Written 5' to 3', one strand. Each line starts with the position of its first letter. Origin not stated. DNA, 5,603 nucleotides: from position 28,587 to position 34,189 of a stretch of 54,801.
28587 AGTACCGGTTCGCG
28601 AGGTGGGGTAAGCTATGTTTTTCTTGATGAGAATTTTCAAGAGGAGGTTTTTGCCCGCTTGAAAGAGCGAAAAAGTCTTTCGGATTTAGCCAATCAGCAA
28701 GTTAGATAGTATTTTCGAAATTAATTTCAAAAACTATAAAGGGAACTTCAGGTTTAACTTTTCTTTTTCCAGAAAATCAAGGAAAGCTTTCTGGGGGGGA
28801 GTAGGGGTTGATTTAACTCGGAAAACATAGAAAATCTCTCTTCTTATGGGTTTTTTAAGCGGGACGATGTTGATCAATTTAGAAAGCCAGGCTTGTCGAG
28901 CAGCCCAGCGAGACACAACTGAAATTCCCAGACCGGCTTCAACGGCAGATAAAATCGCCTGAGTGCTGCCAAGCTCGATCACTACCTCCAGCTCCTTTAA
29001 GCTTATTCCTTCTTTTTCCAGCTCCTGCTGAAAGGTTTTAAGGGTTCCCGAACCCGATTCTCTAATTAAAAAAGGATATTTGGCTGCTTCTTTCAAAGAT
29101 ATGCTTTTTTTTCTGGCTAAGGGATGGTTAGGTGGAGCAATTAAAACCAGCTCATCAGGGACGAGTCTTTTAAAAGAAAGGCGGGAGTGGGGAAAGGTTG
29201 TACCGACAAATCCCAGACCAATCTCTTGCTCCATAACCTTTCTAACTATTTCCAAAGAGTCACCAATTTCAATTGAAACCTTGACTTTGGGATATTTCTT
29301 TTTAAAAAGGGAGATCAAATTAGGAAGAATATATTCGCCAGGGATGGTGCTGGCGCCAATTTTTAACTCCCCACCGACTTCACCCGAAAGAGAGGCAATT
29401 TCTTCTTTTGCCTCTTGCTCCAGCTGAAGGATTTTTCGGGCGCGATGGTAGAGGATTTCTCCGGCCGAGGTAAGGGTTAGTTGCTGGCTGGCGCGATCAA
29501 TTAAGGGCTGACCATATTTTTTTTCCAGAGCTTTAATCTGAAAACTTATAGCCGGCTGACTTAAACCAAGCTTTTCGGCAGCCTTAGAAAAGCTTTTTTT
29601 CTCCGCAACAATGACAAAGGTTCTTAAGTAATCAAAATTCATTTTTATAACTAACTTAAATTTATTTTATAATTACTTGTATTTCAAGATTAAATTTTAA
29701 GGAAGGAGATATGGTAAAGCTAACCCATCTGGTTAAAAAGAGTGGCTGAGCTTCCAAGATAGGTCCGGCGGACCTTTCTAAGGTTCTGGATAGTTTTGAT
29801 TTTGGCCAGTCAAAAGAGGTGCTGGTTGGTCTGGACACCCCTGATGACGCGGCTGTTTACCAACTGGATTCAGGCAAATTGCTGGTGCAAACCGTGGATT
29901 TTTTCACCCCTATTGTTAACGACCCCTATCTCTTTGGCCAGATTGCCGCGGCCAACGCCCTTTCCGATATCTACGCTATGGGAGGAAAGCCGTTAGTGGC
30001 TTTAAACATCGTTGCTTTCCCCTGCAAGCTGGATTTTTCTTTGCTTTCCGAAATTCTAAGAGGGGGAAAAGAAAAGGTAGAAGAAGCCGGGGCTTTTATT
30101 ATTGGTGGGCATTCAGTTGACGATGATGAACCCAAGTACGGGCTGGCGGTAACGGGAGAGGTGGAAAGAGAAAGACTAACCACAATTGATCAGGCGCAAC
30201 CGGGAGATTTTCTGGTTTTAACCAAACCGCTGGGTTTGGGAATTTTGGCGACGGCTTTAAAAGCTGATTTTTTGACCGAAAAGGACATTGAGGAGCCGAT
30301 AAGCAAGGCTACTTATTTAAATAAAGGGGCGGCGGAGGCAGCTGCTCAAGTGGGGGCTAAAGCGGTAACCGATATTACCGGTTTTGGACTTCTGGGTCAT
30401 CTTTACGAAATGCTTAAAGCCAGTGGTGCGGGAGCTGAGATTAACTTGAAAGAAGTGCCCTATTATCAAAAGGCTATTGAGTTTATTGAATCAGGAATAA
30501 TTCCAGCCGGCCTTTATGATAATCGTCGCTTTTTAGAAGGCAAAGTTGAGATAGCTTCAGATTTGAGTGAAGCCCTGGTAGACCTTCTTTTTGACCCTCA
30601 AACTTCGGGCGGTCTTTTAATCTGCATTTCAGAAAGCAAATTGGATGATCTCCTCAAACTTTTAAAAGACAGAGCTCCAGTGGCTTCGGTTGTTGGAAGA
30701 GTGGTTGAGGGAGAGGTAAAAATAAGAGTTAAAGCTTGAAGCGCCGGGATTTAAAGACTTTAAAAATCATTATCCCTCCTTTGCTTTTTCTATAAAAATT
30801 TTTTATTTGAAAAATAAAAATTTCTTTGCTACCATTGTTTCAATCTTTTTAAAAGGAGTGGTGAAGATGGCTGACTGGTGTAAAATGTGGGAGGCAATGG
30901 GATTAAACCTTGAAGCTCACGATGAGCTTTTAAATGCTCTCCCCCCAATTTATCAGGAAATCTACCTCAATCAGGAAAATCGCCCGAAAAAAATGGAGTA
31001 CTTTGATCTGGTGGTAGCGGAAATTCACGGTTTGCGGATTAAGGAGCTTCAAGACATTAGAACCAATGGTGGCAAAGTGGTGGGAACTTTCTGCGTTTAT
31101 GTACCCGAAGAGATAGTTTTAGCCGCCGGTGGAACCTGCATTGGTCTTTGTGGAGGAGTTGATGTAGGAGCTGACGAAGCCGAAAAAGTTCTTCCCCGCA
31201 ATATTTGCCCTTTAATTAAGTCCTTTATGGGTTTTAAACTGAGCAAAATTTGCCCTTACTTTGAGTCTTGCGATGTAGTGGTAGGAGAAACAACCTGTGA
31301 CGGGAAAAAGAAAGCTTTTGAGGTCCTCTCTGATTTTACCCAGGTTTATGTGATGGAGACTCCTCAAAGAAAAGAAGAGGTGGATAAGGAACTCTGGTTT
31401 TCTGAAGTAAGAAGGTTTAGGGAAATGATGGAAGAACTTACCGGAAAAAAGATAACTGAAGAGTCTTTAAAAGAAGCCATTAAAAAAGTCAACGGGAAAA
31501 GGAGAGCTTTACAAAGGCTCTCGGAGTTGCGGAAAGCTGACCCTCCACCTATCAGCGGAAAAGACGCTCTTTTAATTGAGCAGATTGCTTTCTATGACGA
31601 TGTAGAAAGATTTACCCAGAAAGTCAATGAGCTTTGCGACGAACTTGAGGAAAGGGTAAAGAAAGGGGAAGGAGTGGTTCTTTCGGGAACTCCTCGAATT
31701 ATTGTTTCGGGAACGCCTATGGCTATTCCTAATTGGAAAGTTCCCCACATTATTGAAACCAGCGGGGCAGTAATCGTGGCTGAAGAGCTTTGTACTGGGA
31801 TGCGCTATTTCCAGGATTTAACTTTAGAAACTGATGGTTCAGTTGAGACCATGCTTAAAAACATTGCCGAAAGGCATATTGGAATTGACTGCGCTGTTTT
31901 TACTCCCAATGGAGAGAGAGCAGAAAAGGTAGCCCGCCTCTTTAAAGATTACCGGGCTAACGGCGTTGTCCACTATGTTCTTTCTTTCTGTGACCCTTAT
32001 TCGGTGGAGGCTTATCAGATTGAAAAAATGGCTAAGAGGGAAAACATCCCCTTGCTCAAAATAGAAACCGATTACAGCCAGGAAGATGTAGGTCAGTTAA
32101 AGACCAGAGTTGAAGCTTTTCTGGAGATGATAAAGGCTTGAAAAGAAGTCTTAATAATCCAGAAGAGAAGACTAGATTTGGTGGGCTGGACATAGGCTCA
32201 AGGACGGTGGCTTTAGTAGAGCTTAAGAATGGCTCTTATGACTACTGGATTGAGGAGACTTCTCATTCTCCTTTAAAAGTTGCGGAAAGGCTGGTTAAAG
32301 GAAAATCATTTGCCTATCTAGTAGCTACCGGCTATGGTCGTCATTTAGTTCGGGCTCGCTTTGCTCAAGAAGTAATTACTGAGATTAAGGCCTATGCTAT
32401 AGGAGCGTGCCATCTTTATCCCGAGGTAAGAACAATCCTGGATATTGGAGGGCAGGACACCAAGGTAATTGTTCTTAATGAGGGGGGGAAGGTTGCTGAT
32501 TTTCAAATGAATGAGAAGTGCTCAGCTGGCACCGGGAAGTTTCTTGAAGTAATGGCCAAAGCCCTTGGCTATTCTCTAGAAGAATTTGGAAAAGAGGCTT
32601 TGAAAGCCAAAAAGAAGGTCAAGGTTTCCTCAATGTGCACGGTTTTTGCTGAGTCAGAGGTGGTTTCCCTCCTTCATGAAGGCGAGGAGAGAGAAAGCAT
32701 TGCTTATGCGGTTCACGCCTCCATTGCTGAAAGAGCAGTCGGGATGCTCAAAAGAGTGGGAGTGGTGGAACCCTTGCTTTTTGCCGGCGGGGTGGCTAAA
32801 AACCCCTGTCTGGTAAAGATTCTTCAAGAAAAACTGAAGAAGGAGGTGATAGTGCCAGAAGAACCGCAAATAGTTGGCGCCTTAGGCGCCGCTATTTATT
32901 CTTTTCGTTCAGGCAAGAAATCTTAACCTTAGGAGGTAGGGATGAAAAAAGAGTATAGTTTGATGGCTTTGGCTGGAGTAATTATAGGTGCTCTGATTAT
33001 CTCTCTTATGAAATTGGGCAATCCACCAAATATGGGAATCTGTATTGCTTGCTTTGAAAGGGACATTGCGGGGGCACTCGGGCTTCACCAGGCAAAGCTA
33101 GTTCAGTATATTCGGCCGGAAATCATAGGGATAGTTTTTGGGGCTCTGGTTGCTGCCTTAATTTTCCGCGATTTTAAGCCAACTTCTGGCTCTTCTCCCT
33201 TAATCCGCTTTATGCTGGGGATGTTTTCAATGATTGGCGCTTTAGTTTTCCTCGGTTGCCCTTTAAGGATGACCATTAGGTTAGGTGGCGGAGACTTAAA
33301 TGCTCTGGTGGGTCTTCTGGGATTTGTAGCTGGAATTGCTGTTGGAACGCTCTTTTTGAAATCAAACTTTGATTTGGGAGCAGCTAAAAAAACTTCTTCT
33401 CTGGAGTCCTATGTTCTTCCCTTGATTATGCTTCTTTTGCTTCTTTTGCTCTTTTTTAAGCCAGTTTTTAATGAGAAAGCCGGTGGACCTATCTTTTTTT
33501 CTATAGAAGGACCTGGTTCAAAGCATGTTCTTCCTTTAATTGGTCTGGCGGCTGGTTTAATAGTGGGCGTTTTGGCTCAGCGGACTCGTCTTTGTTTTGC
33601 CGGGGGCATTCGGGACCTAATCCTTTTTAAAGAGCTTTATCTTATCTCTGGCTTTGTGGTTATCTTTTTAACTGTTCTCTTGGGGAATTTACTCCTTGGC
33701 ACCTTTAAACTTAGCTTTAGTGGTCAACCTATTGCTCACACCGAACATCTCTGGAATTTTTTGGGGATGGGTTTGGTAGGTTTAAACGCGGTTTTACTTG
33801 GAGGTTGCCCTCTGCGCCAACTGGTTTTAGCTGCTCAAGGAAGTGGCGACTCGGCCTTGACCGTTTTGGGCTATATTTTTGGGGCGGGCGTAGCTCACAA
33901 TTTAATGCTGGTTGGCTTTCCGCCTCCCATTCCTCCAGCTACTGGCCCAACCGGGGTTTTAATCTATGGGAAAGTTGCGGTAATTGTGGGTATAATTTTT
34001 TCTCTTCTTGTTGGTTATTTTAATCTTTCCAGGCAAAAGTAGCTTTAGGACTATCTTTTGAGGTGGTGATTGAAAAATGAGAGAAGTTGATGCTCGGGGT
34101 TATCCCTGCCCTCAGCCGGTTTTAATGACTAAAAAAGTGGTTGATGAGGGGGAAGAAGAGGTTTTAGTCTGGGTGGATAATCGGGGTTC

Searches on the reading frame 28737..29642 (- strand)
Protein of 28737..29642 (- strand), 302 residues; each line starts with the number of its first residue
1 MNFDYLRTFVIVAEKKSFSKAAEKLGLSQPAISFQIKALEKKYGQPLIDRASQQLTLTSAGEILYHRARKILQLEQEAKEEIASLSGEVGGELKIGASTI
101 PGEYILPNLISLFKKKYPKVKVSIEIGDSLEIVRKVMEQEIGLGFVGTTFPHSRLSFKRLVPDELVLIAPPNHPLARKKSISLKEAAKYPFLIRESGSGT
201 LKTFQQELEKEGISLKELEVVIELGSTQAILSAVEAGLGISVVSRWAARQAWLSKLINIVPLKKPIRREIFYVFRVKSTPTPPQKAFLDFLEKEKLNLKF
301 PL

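Call 68: search_protein_families(library=pfam, max_evalue=0.00001, proteins=[window:28737-29642:-])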
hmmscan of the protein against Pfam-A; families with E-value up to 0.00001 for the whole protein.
window:28737-29642:- (302 aa): 2 families
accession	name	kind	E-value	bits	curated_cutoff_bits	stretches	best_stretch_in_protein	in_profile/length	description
PF03466.25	LysR_substrate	-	3.8e-49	167.3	28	1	87-293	2-206/209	LysR substrate binding domain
PF00126.33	HTH_1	-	4.5e-22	78.2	26.6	1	4-62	2-60/60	Bacterial regulatory helix-turn-helix protein, lysR family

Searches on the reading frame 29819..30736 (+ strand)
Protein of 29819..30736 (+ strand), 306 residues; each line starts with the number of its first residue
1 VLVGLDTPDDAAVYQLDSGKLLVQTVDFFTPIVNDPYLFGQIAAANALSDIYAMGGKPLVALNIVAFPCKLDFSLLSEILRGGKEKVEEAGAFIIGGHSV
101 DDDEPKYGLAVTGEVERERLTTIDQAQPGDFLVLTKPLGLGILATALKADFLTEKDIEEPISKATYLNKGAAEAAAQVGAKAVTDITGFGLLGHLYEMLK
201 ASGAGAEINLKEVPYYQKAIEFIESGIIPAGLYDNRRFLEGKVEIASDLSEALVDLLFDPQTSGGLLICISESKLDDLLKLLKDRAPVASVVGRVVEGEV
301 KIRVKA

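Call 63: search_protein_families(library=pfam, max_evalue=0.00001, proteins=[window:29819-30736:+])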
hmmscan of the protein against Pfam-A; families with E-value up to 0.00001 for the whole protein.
window:29819-30736:+ (306 aa): 2 families
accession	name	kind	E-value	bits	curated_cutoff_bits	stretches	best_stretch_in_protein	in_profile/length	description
PF00586.29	AIRS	-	3.2e-28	98.8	24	1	9-115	2-112/112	AIR synthase related protein, N-terminal domain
PF02769.27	AIRS_C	-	9.5e-24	84.8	23.1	1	127-304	1-155/156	AIR synthase related protein, C-terminal domain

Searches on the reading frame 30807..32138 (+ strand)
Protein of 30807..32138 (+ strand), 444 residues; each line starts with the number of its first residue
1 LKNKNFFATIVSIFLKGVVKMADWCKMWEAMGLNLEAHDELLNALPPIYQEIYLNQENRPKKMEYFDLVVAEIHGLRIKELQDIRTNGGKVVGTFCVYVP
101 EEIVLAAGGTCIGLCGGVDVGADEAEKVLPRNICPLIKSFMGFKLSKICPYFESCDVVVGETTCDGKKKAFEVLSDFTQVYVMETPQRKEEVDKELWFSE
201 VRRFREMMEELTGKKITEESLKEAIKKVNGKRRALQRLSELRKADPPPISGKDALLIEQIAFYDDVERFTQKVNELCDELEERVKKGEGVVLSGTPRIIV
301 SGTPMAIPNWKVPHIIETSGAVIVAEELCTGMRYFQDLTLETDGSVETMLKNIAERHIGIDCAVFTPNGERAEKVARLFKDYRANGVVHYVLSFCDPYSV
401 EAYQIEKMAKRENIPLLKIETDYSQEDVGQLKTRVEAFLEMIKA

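Call 68: search_protein_families(library=pfam, max_evalue=0.00001, proteins=[window:30807-32138:+])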
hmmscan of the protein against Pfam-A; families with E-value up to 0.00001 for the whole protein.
window:30807-32138:+ (444 aa): 1 family
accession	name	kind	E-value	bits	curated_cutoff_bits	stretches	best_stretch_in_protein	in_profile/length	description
PF06050.19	HGD-D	-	2.2e-126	422.5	28.4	1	96-442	1-342/342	2-hydroxyglutaryl-CoA dehydratase, D-component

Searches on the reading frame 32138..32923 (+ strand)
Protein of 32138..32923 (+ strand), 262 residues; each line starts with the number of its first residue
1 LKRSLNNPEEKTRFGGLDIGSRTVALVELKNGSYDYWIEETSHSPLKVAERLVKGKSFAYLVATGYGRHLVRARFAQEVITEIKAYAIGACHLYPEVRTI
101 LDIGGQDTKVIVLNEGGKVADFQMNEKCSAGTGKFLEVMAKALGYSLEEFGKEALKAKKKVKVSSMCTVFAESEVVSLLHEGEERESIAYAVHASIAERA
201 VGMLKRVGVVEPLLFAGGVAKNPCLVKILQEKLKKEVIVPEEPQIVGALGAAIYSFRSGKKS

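Call 68: search_protein_families(library=pfam, max_evalue=0.00001, proteins=[window:32138-32923:+])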
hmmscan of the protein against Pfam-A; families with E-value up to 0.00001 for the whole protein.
window:32138-32923:+ (262 aa): 1 family
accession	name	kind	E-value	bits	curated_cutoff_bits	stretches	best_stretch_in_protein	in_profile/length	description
PF01869.26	BcrAD_BadFG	-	4.4e-54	184.3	31.5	1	58-254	62-270/271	BadF/BadG/BcrA/BcrD ATPase family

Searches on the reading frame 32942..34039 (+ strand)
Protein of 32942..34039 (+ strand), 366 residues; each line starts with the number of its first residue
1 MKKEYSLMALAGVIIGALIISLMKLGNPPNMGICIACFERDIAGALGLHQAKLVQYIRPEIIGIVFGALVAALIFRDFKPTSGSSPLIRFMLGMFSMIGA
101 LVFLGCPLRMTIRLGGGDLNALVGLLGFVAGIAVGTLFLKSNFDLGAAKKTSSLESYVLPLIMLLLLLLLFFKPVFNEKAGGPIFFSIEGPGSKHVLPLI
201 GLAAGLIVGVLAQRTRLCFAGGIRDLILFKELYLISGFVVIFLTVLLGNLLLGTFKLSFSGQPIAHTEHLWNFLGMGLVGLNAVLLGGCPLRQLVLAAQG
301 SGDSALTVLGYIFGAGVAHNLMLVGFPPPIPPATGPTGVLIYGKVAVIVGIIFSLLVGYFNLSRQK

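Call 63: search_protein_families(library=pfam, max_evalue=0.00001, proteins=[window:32942-34039:+])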
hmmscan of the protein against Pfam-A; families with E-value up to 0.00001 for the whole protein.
window:32942-34039:+ (366 aa): 1 family
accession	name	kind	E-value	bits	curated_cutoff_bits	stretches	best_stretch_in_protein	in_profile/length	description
PF04143.19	Sulf_transp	-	9.9e-19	68.4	27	1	214-355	1-139/310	Sulphur transport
